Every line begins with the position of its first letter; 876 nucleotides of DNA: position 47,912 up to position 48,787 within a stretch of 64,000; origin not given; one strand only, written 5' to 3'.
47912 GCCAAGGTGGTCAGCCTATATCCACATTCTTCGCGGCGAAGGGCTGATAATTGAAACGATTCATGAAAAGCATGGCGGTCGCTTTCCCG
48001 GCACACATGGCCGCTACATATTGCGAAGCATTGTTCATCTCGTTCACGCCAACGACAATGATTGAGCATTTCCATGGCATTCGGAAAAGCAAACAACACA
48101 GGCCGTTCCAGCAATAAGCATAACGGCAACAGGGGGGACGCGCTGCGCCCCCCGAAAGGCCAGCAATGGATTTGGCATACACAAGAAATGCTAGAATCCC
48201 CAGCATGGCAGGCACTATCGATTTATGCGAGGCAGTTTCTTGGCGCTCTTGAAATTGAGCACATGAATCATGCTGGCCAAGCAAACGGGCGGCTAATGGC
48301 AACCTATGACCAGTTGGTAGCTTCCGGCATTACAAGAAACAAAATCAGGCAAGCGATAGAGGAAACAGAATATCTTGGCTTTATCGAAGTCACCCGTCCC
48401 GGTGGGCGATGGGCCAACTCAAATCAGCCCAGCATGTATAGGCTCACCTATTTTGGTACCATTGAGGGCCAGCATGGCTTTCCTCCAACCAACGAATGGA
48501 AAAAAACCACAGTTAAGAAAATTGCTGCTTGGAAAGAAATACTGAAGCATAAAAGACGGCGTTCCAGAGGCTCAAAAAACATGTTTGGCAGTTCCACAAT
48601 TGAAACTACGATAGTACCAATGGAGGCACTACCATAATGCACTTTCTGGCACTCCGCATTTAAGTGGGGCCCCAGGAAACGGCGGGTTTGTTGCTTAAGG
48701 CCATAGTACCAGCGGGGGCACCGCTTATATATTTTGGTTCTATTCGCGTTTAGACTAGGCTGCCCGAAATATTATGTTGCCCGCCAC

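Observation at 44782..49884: Minimalist 5,048-bp integrative element in tRNA-Arg(ACG) with no packaging or transfer genes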

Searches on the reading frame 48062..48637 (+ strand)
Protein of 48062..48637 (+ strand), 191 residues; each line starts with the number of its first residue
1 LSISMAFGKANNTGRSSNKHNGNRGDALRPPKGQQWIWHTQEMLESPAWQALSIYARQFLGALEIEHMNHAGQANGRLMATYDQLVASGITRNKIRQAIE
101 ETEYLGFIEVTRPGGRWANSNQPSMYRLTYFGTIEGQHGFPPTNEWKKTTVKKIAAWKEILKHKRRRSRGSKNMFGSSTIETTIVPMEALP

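Call 4: search_protein_families(library=pfam, proteins=[window:48062-48637:+], max_evalue=0.1)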
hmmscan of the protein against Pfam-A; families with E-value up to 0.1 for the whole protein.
window:48062-48637:+ (191 aa): 0 families

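Call 5: search_protein_families(library=phrogs, proteins=[window:48062-48637:+], max_evalue=0.01)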
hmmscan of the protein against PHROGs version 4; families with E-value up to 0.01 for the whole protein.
window:48062-48637:+ (191 aa): 0 families

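Call 9: search_protein_families(library=ncbifam, proteins=[window:48062-48637:+], max_evalue=0.01)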
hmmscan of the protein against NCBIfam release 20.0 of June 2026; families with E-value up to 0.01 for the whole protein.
window:48062-48637:+ (191 aa): 0 families

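Call 14: search_dna_similar(collection=phages, mode=protein, query=window:48062-48637:+, max_evalue=0.001)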
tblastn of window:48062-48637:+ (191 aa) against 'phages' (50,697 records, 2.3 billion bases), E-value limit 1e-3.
No match.

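Call 15: search_dna_similar(collection=plasmids, mode=protein, query=window:48062-48637:+, max_evalue=0.001)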
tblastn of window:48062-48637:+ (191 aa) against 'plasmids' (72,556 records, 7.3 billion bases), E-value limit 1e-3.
Records with a match: 3; places in all: 3; records where one place covers at least 80% of the query: 0.
Best place of each record, by identity: <60% 3.
By first word of the organism name: Methylobacterium 1; Sinorhizobium 1; Azospirillum 1.
By predicted mobility (MOB-suite, as given by PLSDB): non-mobilizable 3.
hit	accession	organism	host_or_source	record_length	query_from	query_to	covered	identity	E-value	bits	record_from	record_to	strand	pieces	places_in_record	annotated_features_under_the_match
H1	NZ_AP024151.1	Methylobacterium indicum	-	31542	9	148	73%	38.0%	1e-16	84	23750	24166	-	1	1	hypothetical protein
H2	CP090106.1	Sinorhizobium meliloti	Medicago,Cell culture,Plant nodule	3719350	6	156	79%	34.0%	2e-15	81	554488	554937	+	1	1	hypothetical protein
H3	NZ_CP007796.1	Azospirillum argentinense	Triticum aestivum L.,Root,wheat ...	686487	26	131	55%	46.2%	6e-18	88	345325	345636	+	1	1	none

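Call 16: get_annotated_region(hit=H1, flank=6000)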
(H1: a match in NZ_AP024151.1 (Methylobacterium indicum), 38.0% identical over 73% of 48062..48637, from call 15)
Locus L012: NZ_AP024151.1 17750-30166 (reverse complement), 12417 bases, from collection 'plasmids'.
description: Methylobacterium indicum strain VL1 plasmid pVL1_6, complete sequence
organism: Methylobacterium indicum (NCBI taxid 1775910)
taxonomy: Bacteria; Pseudomonadota; Alphaproteobacteria; Hyphomicrobiales; Methylobacteriaceae; Methylobacterium; Methylobacterium indicum
host: -; source: -; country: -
typing (MOB-suite, as given by PLSDB): non-mobilizable
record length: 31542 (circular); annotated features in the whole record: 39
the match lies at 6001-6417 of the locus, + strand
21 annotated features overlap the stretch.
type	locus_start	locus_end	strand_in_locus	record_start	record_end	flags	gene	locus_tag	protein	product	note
CDS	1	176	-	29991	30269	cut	-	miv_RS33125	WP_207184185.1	type II toxin-antitoxin system RelE/ParE family toxin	-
CDS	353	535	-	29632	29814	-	-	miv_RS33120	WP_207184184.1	hypothetical protein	-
CDS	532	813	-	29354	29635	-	-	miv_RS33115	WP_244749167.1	hypothetical protein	-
CDS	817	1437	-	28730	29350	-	-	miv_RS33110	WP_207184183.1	hypothetical protein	-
CDS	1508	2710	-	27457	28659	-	-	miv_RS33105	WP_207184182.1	hypothetical protein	-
CDS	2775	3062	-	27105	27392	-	-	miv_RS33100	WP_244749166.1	hypothetical protein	-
CDS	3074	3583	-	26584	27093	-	-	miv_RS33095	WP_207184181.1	hypothetical protein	-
CDS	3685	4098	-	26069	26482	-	-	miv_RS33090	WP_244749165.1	hypothetical protein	-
CDS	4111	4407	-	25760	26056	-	-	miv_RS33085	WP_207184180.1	hypothetical protein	-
CDS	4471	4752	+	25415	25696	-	-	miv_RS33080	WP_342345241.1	helix-turn-helix transcriptional regulator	-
CDS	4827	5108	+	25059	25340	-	-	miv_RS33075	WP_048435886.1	type II toxin-antitoxin system RelE/ParE family toxin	-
CDS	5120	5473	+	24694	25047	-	-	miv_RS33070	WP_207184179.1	HigA family addiction module antitoxin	-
CDS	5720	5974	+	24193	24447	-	-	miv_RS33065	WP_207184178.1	DUF6074 family protein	-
CDS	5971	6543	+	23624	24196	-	-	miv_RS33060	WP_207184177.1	hypothetical protein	-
CDS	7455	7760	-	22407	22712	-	-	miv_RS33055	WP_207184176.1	hypothetical protein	-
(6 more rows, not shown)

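Call 17: get_annotated_region(hit=H2, flank=6000)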
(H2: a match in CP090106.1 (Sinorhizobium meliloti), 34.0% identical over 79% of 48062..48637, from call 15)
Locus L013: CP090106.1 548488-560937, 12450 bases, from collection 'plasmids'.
description: Sinorhizobium meliloti strain Ak57 plasmid pSymB, complete sequence
organism: Sinorhizobium meliloti (NCBI taxid 382)
taxonomy: Bacteria; Pseudomonadota; Alphaproteobacteria; Hyphomicrobiales; Rhizobiaceae; Sinorhizobium; Sinorhizobium meliloti
host: -; source: Medicago,Cell culture,Plant nodule; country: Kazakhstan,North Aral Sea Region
typing (MOB-suite, as given by PLSDB): non-mobilizable
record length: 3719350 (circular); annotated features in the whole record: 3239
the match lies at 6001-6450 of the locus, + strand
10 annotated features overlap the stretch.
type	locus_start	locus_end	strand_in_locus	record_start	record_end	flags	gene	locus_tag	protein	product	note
CDS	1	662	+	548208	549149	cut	-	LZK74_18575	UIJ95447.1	phosphatidate cytidylyltransferase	-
CDS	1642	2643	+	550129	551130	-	-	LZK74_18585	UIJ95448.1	IS30 family transposase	-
CDS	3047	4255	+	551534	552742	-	-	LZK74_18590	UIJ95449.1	integrase arm-type DNA-binding domain-containing protein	-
CDS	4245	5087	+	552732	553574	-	-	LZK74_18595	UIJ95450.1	hypothetical protein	-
CDS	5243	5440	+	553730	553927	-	-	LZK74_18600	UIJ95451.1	AlpA family transcriptional regulator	-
CDS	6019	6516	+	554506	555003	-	-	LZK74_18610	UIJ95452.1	hypothetical protein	-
CDS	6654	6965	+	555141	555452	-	-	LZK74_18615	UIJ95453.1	DUF6074 family protein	-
CDS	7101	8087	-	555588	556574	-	-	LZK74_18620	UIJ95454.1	HNH endonuclease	-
CDS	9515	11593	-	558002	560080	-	-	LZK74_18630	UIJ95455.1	RecQ family ATP-dependent DNA helicase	-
CDS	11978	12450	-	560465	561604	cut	-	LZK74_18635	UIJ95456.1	DUF3427 domain-containing protein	-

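Call 18: get_annotated_region(hit=H3, flank=6000)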
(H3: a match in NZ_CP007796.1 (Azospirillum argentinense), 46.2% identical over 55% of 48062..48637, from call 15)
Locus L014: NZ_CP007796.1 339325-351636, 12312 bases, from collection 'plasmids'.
description: Azospirillum argentinense strain Az39 plasmid AbAZ39_p3, complete sequence
organism: Azospirillum argentinense (NCBI taxid 2970906)
taxonomy: Bacteria; Pseudomonadota; Alphaproteobacteria; Rhodospirillales; Azospirillaceae; Azospirillum; Azospirillum argentinense
host: -; source: Triticum aestivum L.,Root,wheat rhizosphere; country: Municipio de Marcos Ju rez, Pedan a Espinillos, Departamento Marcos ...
typing (MOB-suite, as given by PLSDB): non-mobilizable
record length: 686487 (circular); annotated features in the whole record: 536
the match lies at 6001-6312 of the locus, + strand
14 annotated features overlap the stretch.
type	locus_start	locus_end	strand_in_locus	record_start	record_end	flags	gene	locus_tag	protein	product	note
CDS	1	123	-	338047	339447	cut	-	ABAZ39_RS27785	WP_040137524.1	selenium-binding family protein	-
CDS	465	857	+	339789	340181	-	-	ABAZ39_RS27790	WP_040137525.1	nuclear transport factor 2 family protein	-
CDS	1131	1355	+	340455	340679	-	-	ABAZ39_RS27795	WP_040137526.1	hypothetical protein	-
CDS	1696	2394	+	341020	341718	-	-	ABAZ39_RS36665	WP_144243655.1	hypothetical protein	-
CDS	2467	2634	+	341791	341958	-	-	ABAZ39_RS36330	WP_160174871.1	hypothetical protein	-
CDS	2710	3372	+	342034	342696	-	-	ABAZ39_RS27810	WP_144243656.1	hypothetical protein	-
CDS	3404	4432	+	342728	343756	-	-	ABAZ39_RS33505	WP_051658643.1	hypothetical protein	-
CDS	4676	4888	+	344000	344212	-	-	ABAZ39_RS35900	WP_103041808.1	hypothetical protein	-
CDS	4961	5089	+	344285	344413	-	-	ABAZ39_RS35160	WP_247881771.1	helix-turn-helix domain-containing protein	-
CDS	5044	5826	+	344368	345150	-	istB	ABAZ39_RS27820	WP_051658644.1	IS21-like element helper ATPase IstB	-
CDS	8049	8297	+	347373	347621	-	-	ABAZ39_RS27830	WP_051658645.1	transcriptional coactivator p15/PC4 family protein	-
CDS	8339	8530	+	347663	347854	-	-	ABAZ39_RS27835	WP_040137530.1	hypothetical protein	-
CDS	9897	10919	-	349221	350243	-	-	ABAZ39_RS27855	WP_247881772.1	class I SAM-dependent methyltransferase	-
CDS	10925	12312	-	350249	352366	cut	-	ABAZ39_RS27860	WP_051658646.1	TonB-dependent receptor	GO:0015891 - siderophore transport [Evidence IEA]; GO:0055085 - transmembrane transport [Evidence IEA]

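Call 23: find_homologous_proteins(query=window:48062-48637:+)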
Query window:48062-48637:+ (191 aa): 52 proteins with E <= 0.001 among 106 candidates.
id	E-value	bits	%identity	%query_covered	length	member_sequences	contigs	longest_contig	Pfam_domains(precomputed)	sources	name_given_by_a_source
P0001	3.3e-123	427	100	98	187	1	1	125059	-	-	-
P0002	6.5e-53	197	53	97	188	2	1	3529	-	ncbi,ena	-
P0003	3.9e-50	188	52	96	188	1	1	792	-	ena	-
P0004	8.8e-50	187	51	97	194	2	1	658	-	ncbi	-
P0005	4.9e-49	185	51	97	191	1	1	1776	-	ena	-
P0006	1.6e-48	183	50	97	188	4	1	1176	-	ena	-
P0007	3.8e-48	182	54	86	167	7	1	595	-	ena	-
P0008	4.7e-48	182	50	94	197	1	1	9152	-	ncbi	-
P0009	7.0e-48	181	50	96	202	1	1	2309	-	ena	-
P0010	2.9e-47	179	49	97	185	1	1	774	-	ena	-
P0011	4.1e-47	179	54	81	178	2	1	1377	-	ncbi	-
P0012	4.8e-46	175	56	80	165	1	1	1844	-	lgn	-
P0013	9.5e-46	174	49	97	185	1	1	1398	-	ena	-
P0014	1.8e-45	173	47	97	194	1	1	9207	-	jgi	jgi:hypothetical protein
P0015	5.1e-45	172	49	95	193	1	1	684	-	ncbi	-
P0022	4.2e-42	162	54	74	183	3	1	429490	-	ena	-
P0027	7.9e-40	155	45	94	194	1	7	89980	-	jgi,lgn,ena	jgi:hypothetical protein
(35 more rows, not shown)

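Call 25: find_encoding_contigs(protein=P0027, flank=8000, max_places=3)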
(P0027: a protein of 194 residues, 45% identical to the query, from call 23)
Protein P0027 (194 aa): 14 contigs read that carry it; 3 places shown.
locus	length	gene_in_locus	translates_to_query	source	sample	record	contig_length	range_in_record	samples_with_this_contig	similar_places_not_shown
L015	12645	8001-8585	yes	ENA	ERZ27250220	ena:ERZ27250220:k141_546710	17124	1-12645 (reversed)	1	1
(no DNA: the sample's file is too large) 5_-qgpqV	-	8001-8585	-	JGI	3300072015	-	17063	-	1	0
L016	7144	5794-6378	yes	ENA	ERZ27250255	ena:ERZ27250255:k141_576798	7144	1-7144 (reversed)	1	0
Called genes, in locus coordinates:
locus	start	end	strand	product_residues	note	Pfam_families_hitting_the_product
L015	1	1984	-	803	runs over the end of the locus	PF02190:LON_substr_bdg, PF08298:AAA_PrkA (weak), PF00004:AAA, PF07728:AAA_5 (weak), PF22667:Lon_lid, PF05362:Lon_C, PF13541:ChlI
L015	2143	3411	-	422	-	PF06689:zf-C4_ClpX, PF01078:Mg_chelatase (faint), PF00004:AAA, PF07724:AAA_2, PF07728:AAA_5 (weak), PF13401:AAA_22 (faint), PF10431:ClpB_D2-small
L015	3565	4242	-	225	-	PF00574:CLP_protease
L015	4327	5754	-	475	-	PF05697:Trigger_N, PF00254:FKBP_C, PF05698:Trigger_C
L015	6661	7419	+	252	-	-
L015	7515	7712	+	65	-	PF05930:Phage_AlpA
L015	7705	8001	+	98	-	-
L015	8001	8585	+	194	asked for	-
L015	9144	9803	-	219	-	PF01936:NYN (weak)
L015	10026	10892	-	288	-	-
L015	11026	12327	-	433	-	PF00515:TPR_1 (faint), PF07719:TPR_2 (faint), PF14559:TPR_19 (faint), PF13431:TPR_17 (faint), PF00089:Trypsin, PF13365:Trypsin_2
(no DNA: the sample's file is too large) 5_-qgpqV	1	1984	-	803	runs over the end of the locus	PF02190:LON_substr_bdg, PF08298:AAA_PrkA (weak), PF00004:AAA, PF07728:AAA_5 (weak), PF22667:Lon_lid, PF05362:Lon_C, PF13541:ChlI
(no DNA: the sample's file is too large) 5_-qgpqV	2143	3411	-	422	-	PF06689:zf-C4_ClpX, PF01078:Mg_chelatase (faint), PF00004:AAA, PF07724:AAA_2, PF07728:AAA_5 (weak), PF13401:AAA_22 (faint), PF10431:ClpB_D2-small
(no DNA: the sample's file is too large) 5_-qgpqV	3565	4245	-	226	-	PF00574:CLP_protease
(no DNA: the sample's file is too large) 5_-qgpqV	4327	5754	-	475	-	PF05697:Trigger_N, PF00254:FKBP_C, PF05698:Trigger_C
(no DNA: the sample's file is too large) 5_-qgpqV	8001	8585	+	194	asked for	-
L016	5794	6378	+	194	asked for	-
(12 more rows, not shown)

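Call 26: find_encoding_contigs(protein=P0022, flank=8000, max_places=2)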
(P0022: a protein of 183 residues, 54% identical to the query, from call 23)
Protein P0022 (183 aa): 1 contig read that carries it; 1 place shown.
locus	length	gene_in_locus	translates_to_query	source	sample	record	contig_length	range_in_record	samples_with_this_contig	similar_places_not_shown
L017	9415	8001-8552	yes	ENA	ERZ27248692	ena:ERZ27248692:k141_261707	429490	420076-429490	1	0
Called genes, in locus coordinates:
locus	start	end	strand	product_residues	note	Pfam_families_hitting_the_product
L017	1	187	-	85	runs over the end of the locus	PF01016:Ribosomal_L27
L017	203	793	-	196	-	PF00829:Ribosomal_L21p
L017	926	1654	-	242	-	PF09335:VTT_dom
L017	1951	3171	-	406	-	-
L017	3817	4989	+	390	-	PF13784:Fic_N, PF02661:Fic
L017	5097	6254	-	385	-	PF14659:Phage_int_SAM_3, PF00589:Phage_integrase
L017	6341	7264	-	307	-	-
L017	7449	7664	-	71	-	-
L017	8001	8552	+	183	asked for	-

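Call 29: search_solved_structures(query=A1, max_evalue=1)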
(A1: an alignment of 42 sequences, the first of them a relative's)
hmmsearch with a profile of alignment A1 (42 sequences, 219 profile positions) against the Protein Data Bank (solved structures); distinct sequences matched with E-value up to 1: 2.
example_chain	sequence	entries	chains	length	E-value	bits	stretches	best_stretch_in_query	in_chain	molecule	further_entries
8pqm_A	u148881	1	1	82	0.62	13.1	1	86-112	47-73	FadR family transcriptional regulator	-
8wi7_b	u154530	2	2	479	0.76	12.8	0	120-195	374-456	30S ribosomal protein bS1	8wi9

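Call 35: find_related_loci(query=A3, collection=genome_contigs, flank=9000)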
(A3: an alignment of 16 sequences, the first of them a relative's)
Query A3 (187 aa) in genome_contigs; peptide patterns used: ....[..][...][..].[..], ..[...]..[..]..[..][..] (x = any residue, [..] = any of these).
89 stretches matched a pattern; 15 encode a relative of the query (tblastn E <= 1e-3); 15 distinct loci.
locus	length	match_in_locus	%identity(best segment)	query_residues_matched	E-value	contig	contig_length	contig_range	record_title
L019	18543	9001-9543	49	3-186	1e-49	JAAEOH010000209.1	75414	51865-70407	MAG: Hyphomicrobiales bacterium isolate Cca_2 CcaG_CONTIG1511540, whole genome shotgun sequence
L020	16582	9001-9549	46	2-187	5e-49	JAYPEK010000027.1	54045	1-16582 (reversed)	MAG: Rhodospirillaceae bacterium isolate 139580_S181_maxbin_bins.tsv.117 NODE_509_length_54045_cov_11.363956, whole geno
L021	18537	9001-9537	49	2-186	1e-48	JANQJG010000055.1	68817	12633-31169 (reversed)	MAG: Rhodospirillales bacterium isolate PL25a_bin.107 k99_1988096, whole genome shotgun sequence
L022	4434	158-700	43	5-187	1e-46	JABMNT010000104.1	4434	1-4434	MAG: Rhodospirillales bacterium isolate bin.668 k141_2456844, whole genome shotgun sequence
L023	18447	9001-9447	50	3-155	2e-43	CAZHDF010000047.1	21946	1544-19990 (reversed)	MAG TPA_asm: uncultured Alphaproteobacteria bacterium isolate SRP216583_co2_165 genome assembly, contig: NODE_1611_lengt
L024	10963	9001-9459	47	3-159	1e-42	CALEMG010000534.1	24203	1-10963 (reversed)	MAG TPA_asm: uncultured Alphaproteobacteria bacterium isolate SRR3401491_bin.77_CONCOCT_v1.1_MAG genome assembly, contig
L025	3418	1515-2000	46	2-168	6e-39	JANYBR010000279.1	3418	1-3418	MAG: Proteobacteria bacterium isolate GL140_6_metabat_308_sub GL140_6_k141_2412148, whole genome shotgun sequence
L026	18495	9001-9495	43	1-165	6e-39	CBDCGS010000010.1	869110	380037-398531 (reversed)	MAG: Alphaproteobacteria bacterium isolate 5446f676-90f9-4cd8-9f6e-1057d8fbf5d8 genome assembly, contig: contig_10, whol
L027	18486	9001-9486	42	26-187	6e-35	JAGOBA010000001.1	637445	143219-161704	MAG: Alphaproteobacteria bacterium isolate Go_Eff_bin_200 Go_Eff_1_length_637445_cov_9.039909, whole genome shotgun sequ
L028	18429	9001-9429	44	32-169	1e-32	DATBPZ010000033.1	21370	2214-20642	MAG TPA_asm: Methylocella sp. isolate SMAG_U4090 k141_42223, whole genome shotgun sequence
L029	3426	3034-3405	48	52-179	3e-31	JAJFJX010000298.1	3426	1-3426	MAG: Panacagrimonas sp. isolate OFTM46 OFTM46_297, whole genome shotgun sequence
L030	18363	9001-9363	44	28-143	8e-26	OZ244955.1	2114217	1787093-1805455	MAG: Rickettsiales bacterium isolate 351a7792-30f9-4e5e-aadd-1944ae5c27b2 genome assembly, chromosome: 1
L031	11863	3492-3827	38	30-144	1e-19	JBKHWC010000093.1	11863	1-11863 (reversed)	MAG: Alphaproteobacteria bacterium isolate B_bin_31_strict NODE_93_length_11863_cov_4.960886, whole genome shotgun seque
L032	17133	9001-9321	40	26-137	4e-23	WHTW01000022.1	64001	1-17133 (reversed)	MAG: Rhodospirillales bacterium isolate Dino_bin47 NODE_22_length_64001_cov_9.673662, whole genome shotgun sequence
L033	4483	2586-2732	41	27-75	9e-7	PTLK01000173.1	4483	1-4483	MAG: Alphaproteobacteria bacterium MarineAlpha3_Bin3 CFH04_173, whole genome shotgun sequence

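Call 41: predict_structure(alignment_id=A1)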
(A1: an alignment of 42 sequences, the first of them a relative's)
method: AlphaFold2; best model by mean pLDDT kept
length: 187 residues; sequences in the alignment: 42
mean_pLDDT: 82.0   pTM: 0.72
mean pLDDT of the five models: 82.0, 80.2, 79.2, 76.7, 76.7
residues with pLDDT >= 90: 91; 70-90: 45; 50-70: 44; < 50: 7
segments of 3 or more residues with pLDDT < 50: none
pLDDT, mean of each block of 10 residues (from residue 1): 62 66 68 73 96 96 88 91 95 96 92 80 90 78 96 95 84 53 49
secondary structure, 60 per line:
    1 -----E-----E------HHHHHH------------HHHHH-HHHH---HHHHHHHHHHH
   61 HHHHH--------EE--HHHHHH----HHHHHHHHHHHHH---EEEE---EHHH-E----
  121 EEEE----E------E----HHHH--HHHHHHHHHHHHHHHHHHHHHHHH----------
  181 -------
elements in order: H19-24 H37-41 H43-46 H50-65 H78-83 H88-100 E104-107 E121-124 H141-144 H147-170

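Call 43: search_protein_families(library=pfam, proteins=[L027:5980-7212:+, L027:7238-8056:+, L027:8443-8643:+, L027:8529-8948:+, L027:8959-9534:+, L027:9491-9943:+, L027:9940-11082:+, L027:11123-11869:-, L027:12496-13494:+, L027:13522-14151:+], max_evalue=0.01)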
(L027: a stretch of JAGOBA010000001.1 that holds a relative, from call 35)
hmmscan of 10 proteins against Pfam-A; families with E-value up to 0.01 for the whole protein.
L027:5980-7212:+ (410 aa): 3 families
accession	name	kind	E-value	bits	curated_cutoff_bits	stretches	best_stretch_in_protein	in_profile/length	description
PF00589.27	Phage_integrase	-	6.6e-18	65.5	27.1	1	214-375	3-169/172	Phage integrase family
PF13356.12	Arm-DNA-bind_3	-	2.4e-11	44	27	1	16-102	2-82/83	Arm DNA-binding domain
PF22022.2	Phage_int_M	-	5.4e-05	23.8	27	1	110-195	2-88/96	Phage integrase central domain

L027:7238-8056:+ (272 aa): 0 families

L027:8443-8643:+ (66 aa): 0 families

L027:8529-8948:+ (139 aa): 2 families
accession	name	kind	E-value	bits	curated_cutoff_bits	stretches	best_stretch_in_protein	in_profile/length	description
PF22324.2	HTH_91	-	2.8e-32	110.7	27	1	52-121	2-71/77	Winged helix domain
PF14090.12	HTH_39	-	0.0003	21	21.3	1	83-119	30-69/70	Winged helix-turn-helix domain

L027:8959-9534:+ (191 aa): 0 families

L027:9491-9943:+ (150 aa): 0 families

L027:9940-11082:+ (380 aa): 0 families

L027:11123-11869:- (248 aa): 1 family
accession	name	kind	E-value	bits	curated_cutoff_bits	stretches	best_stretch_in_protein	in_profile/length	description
PF12946.13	EGF_MSP1_1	-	5e-08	33.3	27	0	112-145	1-37/37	MSP1 EGF domain 1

L027:12496-13494:+ (332 aa): 0 families

L027:13522-14151:+ (209 aa): 0 families

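Call 45: fold_search(model_id=the predicted structure, library=pdb)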
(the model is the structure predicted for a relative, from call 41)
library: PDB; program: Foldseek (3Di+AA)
matches with E <= 10: 954; with E <= 0.001: 0
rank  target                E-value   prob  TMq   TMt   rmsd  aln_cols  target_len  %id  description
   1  4pql_B                1.5e-02  0.99  0.34  0.46   6.8        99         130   15  N-Terminal domain of DNA binding protein (released 2014-06-11)
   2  3bj6_B                2.3e-02  0.93  0.28  0.34  12.7       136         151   19  Crystal structure of MarR family transcription regulator SP03579 (released 2007-12-18)
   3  3bj6_A                2.3e-02  0.93  0.28  0.34  12.7       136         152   19  Crystal structure of MarR family transcription regulator SP03579 (released 2007-12-18)
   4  5kbj_H                2.6e-02  0.99  0.33  0.46   6.8        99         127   16  Structure of Rep-DNA complex (released 2016-06-29)
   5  2b0l_A                4.3e-02  0.98  0.30  0.51   3.3        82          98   20  C-terminal DNA binding domain of transcriptional pleiotropic repressor CodY. (released 2006-02-21)
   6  4pql_A                5.1e-02  0.96  0.32  0.43   6.9        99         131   15  N-Terminal domain of DNA binding protein (released 2014-06-11)
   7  5bpd_B                5.4e-02  0.92  0.31  0.23  15.2       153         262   16  Structure of TrmBL2, an archaeal chromatin protein, shows a novel mode of DNA binding. (released 2015-09-02)
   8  4rgu_B                5.4e-02  0.54  0.23  0.29  14.2       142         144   11  Crystal Structure of Putative MarR Family Transcriptional Regulator HcaR from Acinetobacter sp. ADP complexed with fer (released 2015-03-04)
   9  4pta                  6.1e-02  0.91  0.31  0.45   7.8       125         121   17  Structure of MDR initiator (released 2014-06-25)
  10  2jt1_MODEL_1_A        6.5e-02  0.98  0.29  0.64   3.2        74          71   18  Solution NMR structure of PefI (Plasmid-Encoded Fimbriae Regulatory) protein from Salmonella typhimurium. Nort (released 2007-10-09)
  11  6pco_A                7.3e-02  0.89  0.31  0.40  11.9       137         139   12  Mechanism for regulation of DNA binding of Bordetella bronchiseptica BpsR by 6-hydroxynicotinic acid (released 2019-11-06)
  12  4pt7_B                7.7e-02  0.94  0.34  0.46   6.7       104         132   14  Structure of initiator (released 2014-06-25)
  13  5yhy                  7.7e-02  0.89  0.28  0.35  13.0       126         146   13  Structure of Lactococcus lactis ZitR, C30S mutant (released 2017-12-06)
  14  2oqg_C                8.2e-02  0.60  0.23  0.36  14.6       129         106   15  ArsR-like Transcriptional Regulator from Rhodococcus sp. RHA1 (released 2007-03-06)
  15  5kbj_C                9.3e-02  0.89  0.31  0.43   6.9       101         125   14  Structure of Rep-DNA complex (released 2016-06-29)
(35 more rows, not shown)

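Call 46: find_related_loci(query=A3, collection=viral_contigs, flank=10000)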
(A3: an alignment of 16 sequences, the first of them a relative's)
Query A3 (187 aa) in viral_contigs; peptide patterns used: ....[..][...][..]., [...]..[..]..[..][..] (x = any residue, [..] = any of these).
45 stretches matched a pattern, but none encodes a relative of the query by tblastn (E <= 1e-3).

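Call 58: find_related_loci(query=A3, collection=metagenome_contigs, flank=10000)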
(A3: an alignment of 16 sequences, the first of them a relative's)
Query A3 (187 aa) in metagenome_contigs; peptide patterns used: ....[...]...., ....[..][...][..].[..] (x = any residue, [..] = any of these).
157 stretches matched a pattern; 45 encode a relative of the query (tblastn E <= 1e-3); 45 distinct loci.
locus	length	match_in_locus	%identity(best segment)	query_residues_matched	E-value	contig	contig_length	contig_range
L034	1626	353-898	53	2-186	4e-56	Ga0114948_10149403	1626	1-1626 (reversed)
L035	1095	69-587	53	7-181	3e-55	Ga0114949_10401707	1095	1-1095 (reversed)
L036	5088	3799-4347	45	1-187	7e-51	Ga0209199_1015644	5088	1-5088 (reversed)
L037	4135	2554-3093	48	2-183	3e-50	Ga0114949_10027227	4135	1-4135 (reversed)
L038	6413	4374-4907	49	2-181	1e-49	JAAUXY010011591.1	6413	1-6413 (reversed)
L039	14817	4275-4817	46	3-186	3e-49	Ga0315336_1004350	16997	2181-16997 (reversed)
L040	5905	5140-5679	48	2-183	5e-49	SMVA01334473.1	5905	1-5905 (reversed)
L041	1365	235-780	47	3-186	3e-50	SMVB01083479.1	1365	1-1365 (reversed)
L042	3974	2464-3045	43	3-187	3e-47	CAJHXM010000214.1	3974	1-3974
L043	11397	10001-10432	53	3-150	4e-47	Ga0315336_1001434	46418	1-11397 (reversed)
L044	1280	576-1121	48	3-186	2e-48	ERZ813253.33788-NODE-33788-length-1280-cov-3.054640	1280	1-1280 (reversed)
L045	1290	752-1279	47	3-186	5e-47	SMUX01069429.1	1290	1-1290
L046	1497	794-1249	51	1-155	2e-46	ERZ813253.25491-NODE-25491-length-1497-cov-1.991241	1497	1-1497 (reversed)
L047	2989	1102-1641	45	5-187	3e-45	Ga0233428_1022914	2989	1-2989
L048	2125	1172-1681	42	2-163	6e-45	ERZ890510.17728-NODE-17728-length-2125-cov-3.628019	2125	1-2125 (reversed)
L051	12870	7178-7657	44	3-161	1e-43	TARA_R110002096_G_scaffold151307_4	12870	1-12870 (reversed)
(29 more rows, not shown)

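Call 70: search_protein_families(library=pfam, proteins=[L051:3437-4621:+, L051:4869-6341:+, L051:6468-6677:+, L051:6810-7169:+, L051:7169-7765:+, L051:7903-8499:+, L051:8679-9005:+, L051:9145-9834:+, L031:4201-6723:+, L031:2115-2765:+], max_evalue=0.001)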
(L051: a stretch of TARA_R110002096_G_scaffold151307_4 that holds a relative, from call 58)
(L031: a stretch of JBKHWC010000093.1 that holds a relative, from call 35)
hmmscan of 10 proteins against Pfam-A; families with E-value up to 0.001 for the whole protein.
L051:3437-4621:+ (394 aa): 3 families
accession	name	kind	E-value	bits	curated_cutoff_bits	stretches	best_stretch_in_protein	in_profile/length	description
PF00589.27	Phage_integrase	-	2.1e-18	67.1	27.1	1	198-357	2-166/172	Phage integrase family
PF13356.12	Arm-DNA-bind_3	-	2.3e-16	60.1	27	1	5-90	1-81/83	Arm DNA-binding domain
PF22022.2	Phage_int_M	-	4.3e-11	43.3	27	1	110-187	17-94/96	Phage integrase central domain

L051:4869-6341:+ (490 aa): 0 families

L051:6468-6677:+ (69 aa): 1 family
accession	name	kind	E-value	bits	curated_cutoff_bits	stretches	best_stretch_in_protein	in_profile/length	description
PF05930.18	Phage_AlpA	-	8.6e-07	29.2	21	1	13-62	2-51/51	Prophage CP4-57 regulatory protein (AlpA)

L051:6810-7169:+ (119 aa): 1 family
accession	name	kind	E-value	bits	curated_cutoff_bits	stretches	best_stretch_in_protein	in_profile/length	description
PF22324.2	HTH_91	-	5.5e-18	64.9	27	1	36-114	2-75/77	Winged helix domain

L051:7169-7765:+ (198 aa): 0 families

L051:7903-8499:+ (198 aa): 0 families

L051:8679-9005:+ (108 aa): 0 families

L051:9145-9834:+ (229 aa): 1 family
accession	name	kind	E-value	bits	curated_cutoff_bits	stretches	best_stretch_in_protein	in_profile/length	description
PF08238.18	Sel1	-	1.4e-27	95.6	30.7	4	54-89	1-36/36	Sel1 repeat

L031:4201-6723:+ (840 aa): 0 families

L031:2115-2765:+ (216 aa): 0 families
